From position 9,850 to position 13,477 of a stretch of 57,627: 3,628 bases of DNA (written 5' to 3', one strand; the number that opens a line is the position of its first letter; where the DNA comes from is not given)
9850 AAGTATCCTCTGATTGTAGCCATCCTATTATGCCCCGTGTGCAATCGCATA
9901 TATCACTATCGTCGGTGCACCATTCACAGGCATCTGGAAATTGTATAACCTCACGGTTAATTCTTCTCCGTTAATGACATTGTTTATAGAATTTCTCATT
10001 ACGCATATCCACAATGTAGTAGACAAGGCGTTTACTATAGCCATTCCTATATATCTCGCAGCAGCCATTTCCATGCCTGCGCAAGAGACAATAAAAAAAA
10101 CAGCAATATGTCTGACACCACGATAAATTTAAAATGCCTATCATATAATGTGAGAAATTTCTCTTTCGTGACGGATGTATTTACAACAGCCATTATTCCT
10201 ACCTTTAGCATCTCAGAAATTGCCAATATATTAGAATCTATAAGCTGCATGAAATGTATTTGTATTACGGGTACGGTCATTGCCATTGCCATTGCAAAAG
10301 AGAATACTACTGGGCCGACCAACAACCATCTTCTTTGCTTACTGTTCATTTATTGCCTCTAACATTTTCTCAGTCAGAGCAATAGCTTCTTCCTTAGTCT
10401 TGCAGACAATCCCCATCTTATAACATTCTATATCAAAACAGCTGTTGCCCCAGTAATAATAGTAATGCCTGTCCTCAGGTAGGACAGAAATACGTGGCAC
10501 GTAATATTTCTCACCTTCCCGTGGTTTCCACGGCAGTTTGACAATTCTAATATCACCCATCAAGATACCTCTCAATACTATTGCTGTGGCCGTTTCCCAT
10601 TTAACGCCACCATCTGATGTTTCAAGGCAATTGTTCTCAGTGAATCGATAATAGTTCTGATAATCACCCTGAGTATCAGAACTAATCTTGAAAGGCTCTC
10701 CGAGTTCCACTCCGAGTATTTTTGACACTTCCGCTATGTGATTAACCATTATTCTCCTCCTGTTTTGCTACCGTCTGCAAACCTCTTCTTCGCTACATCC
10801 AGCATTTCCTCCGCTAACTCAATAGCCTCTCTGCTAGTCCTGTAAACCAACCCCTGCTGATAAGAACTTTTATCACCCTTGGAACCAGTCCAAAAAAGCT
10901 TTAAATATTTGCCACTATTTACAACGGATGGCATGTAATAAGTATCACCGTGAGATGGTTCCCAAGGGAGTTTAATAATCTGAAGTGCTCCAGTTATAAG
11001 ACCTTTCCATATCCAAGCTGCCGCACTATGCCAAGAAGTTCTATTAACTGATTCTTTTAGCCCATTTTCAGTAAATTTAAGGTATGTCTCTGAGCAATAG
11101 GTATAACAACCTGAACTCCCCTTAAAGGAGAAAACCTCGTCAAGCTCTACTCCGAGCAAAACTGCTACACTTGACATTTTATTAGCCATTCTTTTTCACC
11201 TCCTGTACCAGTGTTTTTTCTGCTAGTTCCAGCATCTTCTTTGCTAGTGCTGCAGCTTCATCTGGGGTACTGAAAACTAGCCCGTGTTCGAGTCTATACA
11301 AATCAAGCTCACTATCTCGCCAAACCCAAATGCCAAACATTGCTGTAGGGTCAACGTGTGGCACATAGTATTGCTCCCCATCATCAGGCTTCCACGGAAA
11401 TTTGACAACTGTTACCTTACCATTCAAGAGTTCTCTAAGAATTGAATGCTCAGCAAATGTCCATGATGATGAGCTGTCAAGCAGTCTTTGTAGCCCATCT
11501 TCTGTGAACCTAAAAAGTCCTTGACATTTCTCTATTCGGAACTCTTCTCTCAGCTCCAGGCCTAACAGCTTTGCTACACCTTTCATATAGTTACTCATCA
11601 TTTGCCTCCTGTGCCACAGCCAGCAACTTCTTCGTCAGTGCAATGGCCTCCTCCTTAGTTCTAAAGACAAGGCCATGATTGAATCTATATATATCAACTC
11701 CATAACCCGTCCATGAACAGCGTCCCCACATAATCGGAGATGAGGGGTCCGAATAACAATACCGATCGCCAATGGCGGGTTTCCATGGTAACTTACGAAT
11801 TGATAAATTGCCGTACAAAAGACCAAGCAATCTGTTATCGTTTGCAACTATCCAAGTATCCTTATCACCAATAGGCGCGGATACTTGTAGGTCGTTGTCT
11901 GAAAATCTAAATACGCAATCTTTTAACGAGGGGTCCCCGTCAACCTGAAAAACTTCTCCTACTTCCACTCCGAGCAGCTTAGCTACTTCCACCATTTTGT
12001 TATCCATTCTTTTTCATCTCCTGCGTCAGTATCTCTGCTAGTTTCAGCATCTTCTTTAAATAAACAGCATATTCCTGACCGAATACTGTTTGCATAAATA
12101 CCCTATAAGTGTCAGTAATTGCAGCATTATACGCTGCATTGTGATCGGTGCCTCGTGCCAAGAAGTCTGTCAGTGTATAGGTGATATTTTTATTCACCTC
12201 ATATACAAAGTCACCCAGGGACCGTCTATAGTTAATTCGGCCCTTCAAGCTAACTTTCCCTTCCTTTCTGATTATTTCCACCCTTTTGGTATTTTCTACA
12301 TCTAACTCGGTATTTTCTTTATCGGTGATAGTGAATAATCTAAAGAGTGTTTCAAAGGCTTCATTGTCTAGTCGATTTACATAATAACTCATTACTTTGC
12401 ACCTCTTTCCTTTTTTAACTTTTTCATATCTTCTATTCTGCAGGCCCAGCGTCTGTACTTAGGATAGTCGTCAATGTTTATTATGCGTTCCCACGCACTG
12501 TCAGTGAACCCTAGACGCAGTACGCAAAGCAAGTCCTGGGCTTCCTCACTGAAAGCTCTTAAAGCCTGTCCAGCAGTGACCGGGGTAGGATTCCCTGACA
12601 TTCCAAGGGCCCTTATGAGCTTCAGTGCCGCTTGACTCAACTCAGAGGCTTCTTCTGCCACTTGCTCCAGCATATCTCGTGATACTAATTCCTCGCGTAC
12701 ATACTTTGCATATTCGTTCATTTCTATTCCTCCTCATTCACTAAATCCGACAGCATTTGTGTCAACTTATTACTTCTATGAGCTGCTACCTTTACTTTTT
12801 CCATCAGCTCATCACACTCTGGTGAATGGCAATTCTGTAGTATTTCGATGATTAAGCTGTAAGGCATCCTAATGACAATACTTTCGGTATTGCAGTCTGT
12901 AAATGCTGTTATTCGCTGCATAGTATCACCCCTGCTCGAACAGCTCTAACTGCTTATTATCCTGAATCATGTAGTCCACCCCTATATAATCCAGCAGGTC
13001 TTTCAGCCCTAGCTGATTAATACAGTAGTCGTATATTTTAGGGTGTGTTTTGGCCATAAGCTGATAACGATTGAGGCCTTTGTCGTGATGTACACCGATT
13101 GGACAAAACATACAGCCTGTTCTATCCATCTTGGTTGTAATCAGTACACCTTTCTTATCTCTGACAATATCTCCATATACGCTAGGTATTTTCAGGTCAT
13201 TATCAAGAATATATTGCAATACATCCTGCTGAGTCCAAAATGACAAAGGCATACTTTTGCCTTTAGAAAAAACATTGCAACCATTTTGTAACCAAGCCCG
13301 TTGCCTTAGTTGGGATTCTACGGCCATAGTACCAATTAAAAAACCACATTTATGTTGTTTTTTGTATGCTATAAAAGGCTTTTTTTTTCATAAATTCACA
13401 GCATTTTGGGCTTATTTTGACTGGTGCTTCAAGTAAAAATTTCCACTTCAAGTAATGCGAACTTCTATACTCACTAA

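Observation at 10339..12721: Tandem array of four divergent paralogs (plus a fifth gene sharing only a C-terminal tail) translationally coupled to a MazG-like gene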

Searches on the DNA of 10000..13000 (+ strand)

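Call 7: search_dna_similar(query=window:10000-13000:+, collection=phages, mode=distant)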
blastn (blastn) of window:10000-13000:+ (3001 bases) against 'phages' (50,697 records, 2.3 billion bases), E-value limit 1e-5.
No match.

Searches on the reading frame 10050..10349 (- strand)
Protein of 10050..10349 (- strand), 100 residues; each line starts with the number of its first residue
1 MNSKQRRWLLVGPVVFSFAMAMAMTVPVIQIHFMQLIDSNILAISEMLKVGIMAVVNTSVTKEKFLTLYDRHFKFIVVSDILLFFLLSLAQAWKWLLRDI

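Call 4: search_protein_families(library=pfam, proteins=[window:10050-10349:-], max_evalue=1)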
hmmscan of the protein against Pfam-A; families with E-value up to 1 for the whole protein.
window:10050-10349:- (100 aa): 0 families

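Call 5: search_protein_families(library=phrogs, proteins=[window:10050-10349:-], max_evalue=0.1)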
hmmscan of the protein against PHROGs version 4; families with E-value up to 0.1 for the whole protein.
window:10050-10349:- (100 aa): 0 families

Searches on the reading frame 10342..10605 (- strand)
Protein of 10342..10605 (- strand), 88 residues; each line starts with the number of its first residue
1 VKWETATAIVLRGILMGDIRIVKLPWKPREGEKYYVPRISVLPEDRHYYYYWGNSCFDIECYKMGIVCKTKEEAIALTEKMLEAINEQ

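Call 78: predict_structure(alignment_id=A8)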
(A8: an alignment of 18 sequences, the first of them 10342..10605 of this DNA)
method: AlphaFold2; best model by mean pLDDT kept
length: 88 residues; sequences in the alignment: 18
mean_pLDDT: 78.3   pTM: 0.62
mean pLDDT of the five models: 78.3, 77.9, 73.3, 70.1, 57.4
residues with pLDDT >= 90: 23; 70-90: 44; 50-70: 17; < 50: 4
segments of 3 or more residues with pLDDT < 50: 1-4
pLDDT, mean of each block of 10 residues (from residue 1): 50 68 70 90 87 88 86 90 75
secondary structure, 60 per line:
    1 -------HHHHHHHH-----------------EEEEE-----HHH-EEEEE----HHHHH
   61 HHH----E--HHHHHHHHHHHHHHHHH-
elements in order: H8-15 E33-37 E47-51 H56-63 H71-87

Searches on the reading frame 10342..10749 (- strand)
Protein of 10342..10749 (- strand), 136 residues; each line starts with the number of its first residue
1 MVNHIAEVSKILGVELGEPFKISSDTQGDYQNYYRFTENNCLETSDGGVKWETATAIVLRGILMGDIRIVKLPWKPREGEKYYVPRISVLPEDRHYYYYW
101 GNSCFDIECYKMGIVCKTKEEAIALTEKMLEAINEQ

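Call 4: search_protein_families(library=pfam, proteins=[window:10342-10749:-], max_evalue=1)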
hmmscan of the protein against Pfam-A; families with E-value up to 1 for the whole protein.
window:10342-10749:- (136 aa): 0 families

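Call 5: search_protein_families(library=phrogs, proteins=[window:10342-10749:-], max_evalue=0.1)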
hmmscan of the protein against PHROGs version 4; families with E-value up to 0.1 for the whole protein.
window:10342-10749:- (136 aa): 1 family
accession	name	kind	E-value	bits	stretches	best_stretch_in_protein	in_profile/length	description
phrog_18768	-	unknown function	0.0054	17.8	1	75-128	73-124/131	-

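Call 34: search_dna_similar(query=window:10342-10749:-, collection=phages, mode=protein, max_evalue=0.001, max_rows=40)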
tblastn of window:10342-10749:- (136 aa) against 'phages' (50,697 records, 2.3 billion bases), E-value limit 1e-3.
No match.

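Call 88: search_dna_similar(query=window:10342-10749:-, collection=plasmids, mode=protein, max_evalue=0.01, max_rows=20)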
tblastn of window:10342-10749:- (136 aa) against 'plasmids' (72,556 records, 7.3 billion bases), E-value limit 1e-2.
Records with a match: 1; places in all: 1; records where one place covers at least 80% of the query: 0.
Best place of each record, by identity: <60% 1.
By first word of the organism name: Eubacterium 1.
By predicted mobility (MOB-suite, as given by PLSDB): non-mobilizable 1.
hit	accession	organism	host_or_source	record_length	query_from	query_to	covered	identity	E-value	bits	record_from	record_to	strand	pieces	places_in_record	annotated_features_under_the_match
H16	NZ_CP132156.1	Eubacterium callanderi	whole organism,sewage sludge digestor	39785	3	84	60%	34.1%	8e-6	50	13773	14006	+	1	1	hypothetical protein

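Call 90: get_annotated_region(hit=H16, flank=7000)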
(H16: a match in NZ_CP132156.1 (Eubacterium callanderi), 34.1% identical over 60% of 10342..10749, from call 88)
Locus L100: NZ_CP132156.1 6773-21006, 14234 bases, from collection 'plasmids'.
description: Eubacterium callanderi strain DSM 3468 plasmid p1_EUCAMar, complete sequence
organism: Eubacterium callanderi (NCBI taxid 53442)
taxonomy: Bacteria; Bacillota; Clostridia; Eubacteriales; Eubacteriaceae; Eubacterium; Eubacterium callanderi
host: -; source: whole organism,sewage sludge digestor; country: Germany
typing (MOB-suite, as given by PLSDB): non-mobilizable
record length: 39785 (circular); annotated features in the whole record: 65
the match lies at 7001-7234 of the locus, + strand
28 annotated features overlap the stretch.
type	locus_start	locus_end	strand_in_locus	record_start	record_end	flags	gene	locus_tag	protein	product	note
CDS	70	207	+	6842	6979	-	-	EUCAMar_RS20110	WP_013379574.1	hypothetical protein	-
CDS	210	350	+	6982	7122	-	-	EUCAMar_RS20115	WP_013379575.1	hypothetical protein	-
CDS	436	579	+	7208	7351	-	-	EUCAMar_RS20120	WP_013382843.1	hypothetical protein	-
CDS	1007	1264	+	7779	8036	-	-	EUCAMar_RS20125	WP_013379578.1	hypothetical protein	-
CDS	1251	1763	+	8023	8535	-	-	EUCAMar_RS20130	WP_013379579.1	siphovirus Gp157 family protein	-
CDS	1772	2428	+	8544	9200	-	-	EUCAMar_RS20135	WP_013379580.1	ATP-binding protein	-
CDS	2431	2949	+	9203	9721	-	-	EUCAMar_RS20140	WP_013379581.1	hypothetical protein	-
CDS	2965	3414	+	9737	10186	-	-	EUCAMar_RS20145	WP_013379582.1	ERCC4 domain-containing protein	-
CDS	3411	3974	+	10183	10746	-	-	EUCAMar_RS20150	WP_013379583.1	CHC2 zinc finger domain-containing protein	GO:0006260 - DNA replication [Evidence IEA]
CDS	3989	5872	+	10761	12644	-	-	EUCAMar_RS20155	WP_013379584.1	DUF927 domain-containing protein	-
CDS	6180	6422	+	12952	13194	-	-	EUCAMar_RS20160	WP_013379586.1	hypothetical protein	-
CDS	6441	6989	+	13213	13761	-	-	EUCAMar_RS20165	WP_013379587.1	hypothetical protein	-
CDS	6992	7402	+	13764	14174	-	-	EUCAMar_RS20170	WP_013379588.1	hypothetical protein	-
CDS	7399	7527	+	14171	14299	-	-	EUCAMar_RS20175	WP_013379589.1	hypothetical protein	-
CDS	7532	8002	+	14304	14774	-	-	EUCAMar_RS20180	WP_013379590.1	methyltransferase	-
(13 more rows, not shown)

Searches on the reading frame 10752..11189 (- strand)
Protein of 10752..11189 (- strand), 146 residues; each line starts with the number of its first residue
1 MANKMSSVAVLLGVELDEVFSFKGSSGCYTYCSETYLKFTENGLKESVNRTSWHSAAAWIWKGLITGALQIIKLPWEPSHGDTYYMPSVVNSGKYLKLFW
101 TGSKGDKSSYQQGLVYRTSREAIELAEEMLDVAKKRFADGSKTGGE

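Call 4: search_protein_families(library=pfam, proteins=[window:10752-11189:-], max_evalue=1)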
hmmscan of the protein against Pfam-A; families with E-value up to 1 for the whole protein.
window:10752-11189:- (146 aa): 0 families

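Call 5: search_protein_families(library=phrogs, proteins=[window:10752-11189:-], max_evalue=0.1)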
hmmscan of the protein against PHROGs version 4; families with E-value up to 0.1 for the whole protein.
window:10752-11189:- (146 aa): 1 family
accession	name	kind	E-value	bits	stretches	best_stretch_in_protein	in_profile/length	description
phrog_18768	-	unknown function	0.053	14.6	1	78-133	74-129/131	-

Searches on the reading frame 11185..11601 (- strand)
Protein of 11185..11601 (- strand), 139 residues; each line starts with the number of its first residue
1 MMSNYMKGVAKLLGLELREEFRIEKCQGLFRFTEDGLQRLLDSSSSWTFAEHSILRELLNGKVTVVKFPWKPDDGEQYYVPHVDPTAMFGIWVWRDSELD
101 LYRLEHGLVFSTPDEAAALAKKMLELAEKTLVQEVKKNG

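Call 4: search_protein_families(library=pfam, proteins=[window:11185-11601:-], max_evalue=1)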
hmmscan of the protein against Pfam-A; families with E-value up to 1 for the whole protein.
window:11185-11601:- (139 aa): 4 families
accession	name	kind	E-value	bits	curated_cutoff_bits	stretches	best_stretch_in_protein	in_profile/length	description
PF11737.13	DUF3300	-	0.063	13.2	25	1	71-103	133-165/227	Protein of unknown function (DUF3300)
PF13318.11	AtzG-like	-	0.14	13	24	1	5-23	1-19/50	1-carboxybiuret hydrolase subunit AtzG-like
PF21704.3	POLH-Rev1_HhH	-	0.15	12.7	27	1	13-44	13-44/56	DNApol eta/Rev1, HhH motif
PF06256.17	Nucleo_LEF-12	-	0.29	11.5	27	1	25-81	70-131/164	Nucleopolyhedrovirus LEF-12 protein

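Call 5: search_protein_families(library=phrogs, proteins=[window:11185-11601:-], max_evalue=0.1)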
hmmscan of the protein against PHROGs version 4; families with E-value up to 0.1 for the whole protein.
window:11185-11601:- (139 aa): 2 families
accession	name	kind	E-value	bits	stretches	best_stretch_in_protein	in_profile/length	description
phrog_18768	-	unknown function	2.7e-05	25.3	1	71-128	73-130/131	-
phrog_6395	-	unknown function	0.07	14.3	0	99-131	38-72/84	-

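Call 89: search_dna_similar(query=window:11185-11598:-, collection=phages, mode=protein, max_evalue=1, max_rows=20)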
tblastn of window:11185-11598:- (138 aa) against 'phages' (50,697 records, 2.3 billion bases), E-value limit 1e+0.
No match.

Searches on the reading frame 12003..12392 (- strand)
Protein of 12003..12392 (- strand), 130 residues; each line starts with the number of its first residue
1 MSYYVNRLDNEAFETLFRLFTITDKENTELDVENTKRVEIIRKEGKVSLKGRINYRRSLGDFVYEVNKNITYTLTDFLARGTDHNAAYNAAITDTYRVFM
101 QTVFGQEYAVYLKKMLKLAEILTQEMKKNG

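Call 4: search_protein_families(library=pfam, proteins=[window:12003-12392:-], max_evalue=1)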
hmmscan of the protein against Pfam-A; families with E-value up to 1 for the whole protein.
window:12003-12392:- (130 aa): 1 family
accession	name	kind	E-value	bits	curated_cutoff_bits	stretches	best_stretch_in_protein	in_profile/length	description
PF21990.2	SH2_1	-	0.13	13.2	27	1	3-68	25-90/108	SH2 domain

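Call 5: search_protein_families(library=phrogs, proteins=[window:12003-12392:-], max_evalue=0.1)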
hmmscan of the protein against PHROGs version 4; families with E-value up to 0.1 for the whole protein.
window:12003-12392:- (130 aa): 3 families
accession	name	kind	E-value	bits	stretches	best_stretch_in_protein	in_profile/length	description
phrog_34465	-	unknown function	1.6e-05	26.6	1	4-110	5-104/114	-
phrog_24958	-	unknown function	0.025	15.8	0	95-127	24-54/59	-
phrog_25626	-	unknown function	0.075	14.2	0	19-76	47-103/130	-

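Call 38: find_homologous_proteins(query=window:12003-12392:-, max_evalue=0.001)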
Query window:12003-12392:- (130 aa): 21 proteins with E <= 0.001 among 27 candidates.
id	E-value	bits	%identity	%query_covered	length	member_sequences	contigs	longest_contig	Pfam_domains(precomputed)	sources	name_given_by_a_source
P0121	5.9e-73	261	95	100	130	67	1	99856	-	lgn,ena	-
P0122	1.4e-64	234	88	100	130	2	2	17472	-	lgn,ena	-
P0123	7.0e-59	215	84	100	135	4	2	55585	-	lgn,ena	-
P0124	3.2e-58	213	94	83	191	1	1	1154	-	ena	-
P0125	1.4e-54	201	77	100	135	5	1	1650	-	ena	-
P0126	4.0e-54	200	78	100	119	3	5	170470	-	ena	-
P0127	6.1e-53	196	75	100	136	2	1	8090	-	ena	-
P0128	9.2e-51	189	75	100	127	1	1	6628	-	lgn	-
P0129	2.9e-49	184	72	98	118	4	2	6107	-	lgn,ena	-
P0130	3.0e-48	181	72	100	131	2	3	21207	-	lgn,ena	-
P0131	5.4e-48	180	69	100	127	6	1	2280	-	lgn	-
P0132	6.2e-48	180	69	100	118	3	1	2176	-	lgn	-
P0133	2.8e-47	178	77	88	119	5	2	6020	-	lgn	-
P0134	6.5e-47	177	78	84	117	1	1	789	-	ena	-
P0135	4.8e-45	171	73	88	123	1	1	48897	-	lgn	-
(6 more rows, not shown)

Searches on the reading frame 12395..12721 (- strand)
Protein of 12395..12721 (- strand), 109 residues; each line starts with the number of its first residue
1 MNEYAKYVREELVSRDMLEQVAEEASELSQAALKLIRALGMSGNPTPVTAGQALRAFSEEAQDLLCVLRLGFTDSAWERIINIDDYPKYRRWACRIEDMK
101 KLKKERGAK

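Call 4: search_protein_families(library=pfam, proteins=[window:12395-12721:-], max_evalue=1)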
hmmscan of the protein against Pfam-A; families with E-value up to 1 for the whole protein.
window:12395-12721:- (109 aa): 0 families

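Call 5: search_protein_families(library=phrogs, proteins=[window:12395-12721:-], max_evalue=0.1)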
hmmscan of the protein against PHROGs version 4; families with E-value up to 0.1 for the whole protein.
window:12395-12721:- (109 aa): 2 families
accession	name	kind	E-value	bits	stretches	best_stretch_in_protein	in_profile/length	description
phrog_4856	-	other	0.0001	23.1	1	16-70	89-140/195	nucleoside triphosphate pyrophosphohydrolase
phrog_2245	-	other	0.036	14.9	1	18-65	138-174/218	nucleoside triphosphate pyrophosphohydrolase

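Call 54: search_solved_structures(query=window:12395-12721:-, max_evalue=1)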
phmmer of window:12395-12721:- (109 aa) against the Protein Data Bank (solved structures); distinct sequences matched with E-value up to 1: 1.
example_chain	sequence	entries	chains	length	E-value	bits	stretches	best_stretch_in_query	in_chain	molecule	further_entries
3ll9_A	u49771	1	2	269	0.36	14.1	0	9-73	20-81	Isopentenyl phosphate kinase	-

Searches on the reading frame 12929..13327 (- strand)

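Call 14: search_protein_families(library=phrogs, proteins=[window:12929-13327:-], max_evalue=0.001)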
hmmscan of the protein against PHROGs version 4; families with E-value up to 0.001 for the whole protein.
window:12929-13327:- (133 aa): 1 family
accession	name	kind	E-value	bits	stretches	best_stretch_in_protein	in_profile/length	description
phrog_424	-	moron, auxiliary metabolic gene and host takeover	9.1e-16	58.9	1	2-107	280-366/460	phosphoadenosine phosphosulfate reductase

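Call 35: search_protein_families(library=pfam, proteins=[window:12929-13327:-], max_evalue=0.01)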
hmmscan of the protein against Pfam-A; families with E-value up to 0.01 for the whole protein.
window:12929-13327:- (133 aa): 1 family
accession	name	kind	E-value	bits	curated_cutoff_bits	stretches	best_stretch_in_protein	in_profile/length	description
PF01507.26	PAPS_reduct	-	4.3e-05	24.1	22.5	1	24-76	133-173/175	Phosphoadenosine phosphosulfate reductase domain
